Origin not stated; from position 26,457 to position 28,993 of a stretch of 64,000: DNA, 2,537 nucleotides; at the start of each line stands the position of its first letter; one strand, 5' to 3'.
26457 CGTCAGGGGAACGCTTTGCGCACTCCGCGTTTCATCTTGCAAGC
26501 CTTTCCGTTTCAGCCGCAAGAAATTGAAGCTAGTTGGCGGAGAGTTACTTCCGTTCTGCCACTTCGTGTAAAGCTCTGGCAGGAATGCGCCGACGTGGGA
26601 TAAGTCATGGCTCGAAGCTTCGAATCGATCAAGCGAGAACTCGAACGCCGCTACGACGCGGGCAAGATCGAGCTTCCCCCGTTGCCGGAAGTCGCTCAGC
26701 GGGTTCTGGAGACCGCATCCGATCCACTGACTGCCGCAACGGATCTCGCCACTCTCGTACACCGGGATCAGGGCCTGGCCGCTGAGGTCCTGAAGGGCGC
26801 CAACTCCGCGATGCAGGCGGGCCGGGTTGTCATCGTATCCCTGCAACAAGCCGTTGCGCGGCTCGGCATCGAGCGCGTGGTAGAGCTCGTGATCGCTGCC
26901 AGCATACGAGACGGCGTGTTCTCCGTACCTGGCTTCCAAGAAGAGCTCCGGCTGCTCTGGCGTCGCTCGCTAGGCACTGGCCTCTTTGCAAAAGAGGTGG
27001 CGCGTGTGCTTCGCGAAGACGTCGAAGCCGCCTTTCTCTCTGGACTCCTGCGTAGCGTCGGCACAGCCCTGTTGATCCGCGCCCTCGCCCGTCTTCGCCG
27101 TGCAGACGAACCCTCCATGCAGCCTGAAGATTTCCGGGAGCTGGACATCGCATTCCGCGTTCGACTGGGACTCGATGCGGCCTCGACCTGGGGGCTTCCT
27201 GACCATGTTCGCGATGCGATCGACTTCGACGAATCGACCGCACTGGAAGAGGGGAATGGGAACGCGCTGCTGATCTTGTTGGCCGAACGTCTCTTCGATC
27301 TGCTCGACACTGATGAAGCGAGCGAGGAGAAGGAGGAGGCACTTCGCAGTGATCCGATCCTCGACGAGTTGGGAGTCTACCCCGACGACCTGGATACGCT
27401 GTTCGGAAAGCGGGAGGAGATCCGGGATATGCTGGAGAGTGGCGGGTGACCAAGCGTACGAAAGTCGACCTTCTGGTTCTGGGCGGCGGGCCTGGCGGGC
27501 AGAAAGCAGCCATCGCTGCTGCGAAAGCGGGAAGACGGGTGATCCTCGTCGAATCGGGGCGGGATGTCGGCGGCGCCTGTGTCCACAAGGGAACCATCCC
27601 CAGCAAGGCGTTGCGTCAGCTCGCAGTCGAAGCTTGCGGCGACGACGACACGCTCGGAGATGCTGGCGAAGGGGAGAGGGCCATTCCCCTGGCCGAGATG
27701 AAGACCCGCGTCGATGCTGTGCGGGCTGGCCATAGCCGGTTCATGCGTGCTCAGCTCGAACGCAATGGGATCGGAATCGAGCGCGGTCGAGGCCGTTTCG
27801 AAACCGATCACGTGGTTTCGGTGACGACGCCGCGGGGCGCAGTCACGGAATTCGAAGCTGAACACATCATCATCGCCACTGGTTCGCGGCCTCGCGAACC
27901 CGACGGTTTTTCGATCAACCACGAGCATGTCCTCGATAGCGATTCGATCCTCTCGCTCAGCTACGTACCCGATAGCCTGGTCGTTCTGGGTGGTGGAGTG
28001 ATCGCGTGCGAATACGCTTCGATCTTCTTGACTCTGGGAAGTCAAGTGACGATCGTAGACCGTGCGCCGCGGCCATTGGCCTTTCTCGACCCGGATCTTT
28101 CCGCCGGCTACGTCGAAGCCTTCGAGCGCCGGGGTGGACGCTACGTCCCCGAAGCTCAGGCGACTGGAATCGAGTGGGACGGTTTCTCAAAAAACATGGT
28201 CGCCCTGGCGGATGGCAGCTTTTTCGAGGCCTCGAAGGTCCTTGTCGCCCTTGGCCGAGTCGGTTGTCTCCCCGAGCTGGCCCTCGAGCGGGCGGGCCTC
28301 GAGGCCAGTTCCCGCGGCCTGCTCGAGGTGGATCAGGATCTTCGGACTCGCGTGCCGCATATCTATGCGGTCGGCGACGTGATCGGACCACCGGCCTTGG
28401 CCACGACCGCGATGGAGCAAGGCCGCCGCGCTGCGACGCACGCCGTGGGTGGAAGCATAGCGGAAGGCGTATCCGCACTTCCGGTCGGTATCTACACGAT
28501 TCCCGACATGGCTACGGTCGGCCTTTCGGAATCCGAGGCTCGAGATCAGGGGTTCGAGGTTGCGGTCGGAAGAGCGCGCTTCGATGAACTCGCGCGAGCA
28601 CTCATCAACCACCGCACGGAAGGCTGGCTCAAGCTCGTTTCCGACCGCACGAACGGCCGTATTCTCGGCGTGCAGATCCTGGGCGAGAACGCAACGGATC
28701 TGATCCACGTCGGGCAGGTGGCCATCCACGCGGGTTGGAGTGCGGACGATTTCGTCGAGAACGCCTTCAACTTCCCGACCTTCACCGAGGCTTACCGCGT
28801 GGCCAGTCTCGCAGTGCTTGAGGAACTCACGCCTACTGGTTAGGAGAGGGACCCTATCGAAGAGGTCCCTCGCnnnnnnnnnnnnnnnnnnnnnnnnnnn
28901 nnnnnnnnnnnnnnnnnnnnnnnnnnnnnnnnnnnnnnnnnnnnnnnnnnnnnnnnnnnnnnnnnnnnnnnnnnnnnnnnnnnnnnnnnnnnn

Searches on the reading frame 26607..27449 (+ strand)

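Call 12: search_protein_families(library=pfam, proteins=[window:26607-27449:+])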
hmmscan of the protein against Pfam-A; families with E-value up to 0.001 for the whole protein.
window:26607-27449:+ (280 aa): 1 family
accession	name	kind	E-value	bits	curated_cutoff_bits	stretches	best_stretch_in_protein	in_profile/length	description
PF08668.18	HDOD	-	3.1e-37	128.4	22.9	1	23-208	1-193/196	HDOD domain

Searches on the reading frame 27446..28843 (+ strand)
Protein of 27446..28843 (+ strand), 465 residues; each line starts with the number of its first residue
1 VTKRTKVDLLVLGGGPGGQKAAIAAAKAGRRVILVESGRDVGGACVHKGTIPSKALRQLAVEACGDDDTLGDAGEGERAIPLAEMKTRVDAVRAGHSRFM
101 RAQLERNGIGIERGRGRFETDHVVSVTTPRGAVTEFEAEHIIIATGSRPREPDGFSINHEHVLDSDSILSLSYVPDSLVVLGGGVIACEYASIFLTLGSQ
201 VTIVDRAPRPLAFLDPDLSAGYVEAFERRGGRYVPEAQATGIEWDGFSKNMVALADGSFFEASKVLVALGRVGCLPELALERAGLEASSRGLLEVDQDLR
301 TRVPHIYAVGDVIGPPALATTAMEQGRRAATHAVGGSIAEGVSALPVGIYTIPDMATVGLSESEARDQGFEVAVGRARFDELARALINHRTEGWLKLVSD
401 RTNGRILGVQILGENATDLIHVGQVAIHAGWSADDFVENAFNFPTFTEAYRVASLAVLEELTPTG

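Call 12: search_protein_families(library=pfam, proteins=[window:27446-28843:+])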
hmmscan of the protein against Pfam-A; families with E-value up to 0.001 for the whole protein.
window:27446-28843:+ (465 aa): 12 families
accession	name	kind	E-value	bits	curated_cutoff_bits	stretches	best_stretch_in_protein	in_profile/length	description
PF07992.20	Pyr_redox_2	-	1.7e-57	195.5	26.1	1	8-326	2-291/291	Pyridine nucleotide-disulphide oxidoreductase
PF02852.28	Pyr_redox_dim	-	3.3e-29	101.7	25.3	1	346-451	2-107/110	Pyridine nucleotide-disulphide oxidoreductase, dimerisation domain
PF00070.33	Pyr_redox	-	9.3e-18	65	22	1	178-246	2-70/82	Pyridine nucleotide-disulphide oxidoreductase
PF12831.13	FAD_oxidored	-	1.9e-09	37.8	27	1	8-50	1-43/416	FAD dependent oxidoreductase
PF13738.12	Pyr_redox_3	-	4.8e-09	36.3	30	1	123-310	113-305/305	Pyridine nucleotide-disulphide oxidoreductase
PF01134.28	GIDA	-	6.1e-08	32.6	22.1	1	8-147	1-150/391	Glucose inhibited division protein A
PF01262.27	AlaDh_PNT_C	-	1.3e-05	25.2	23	0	177-225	30-78/214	Alanine dehydrogenase/PNT, C-terminal domain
PF03486.20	HI0933_like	-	2.1e-05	24.6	50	0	8-42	2-36/244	HI0933-like protein Rossmann domain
PF13450.12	NAD_binding_8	-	6.8e-05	23.5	21.9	1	11-45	1-35/68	NAD(P)-binding Rossmann-like domain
PF13434.12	Lys_Orn_oxgnase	-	0.00023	20.9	21.3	1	122-195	132-208/339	L-lysine 6-monooxygenase/L-ornithine 5-monooxygenase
PF00890.30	FAD_binding_2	-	0.00028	20.7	20.4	1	8-46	1-39/414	FAD binding domain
PF01266.30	DAO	-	0.00068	19.7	27.9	0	8-45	1-39/353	FAD dependent oxidoreductase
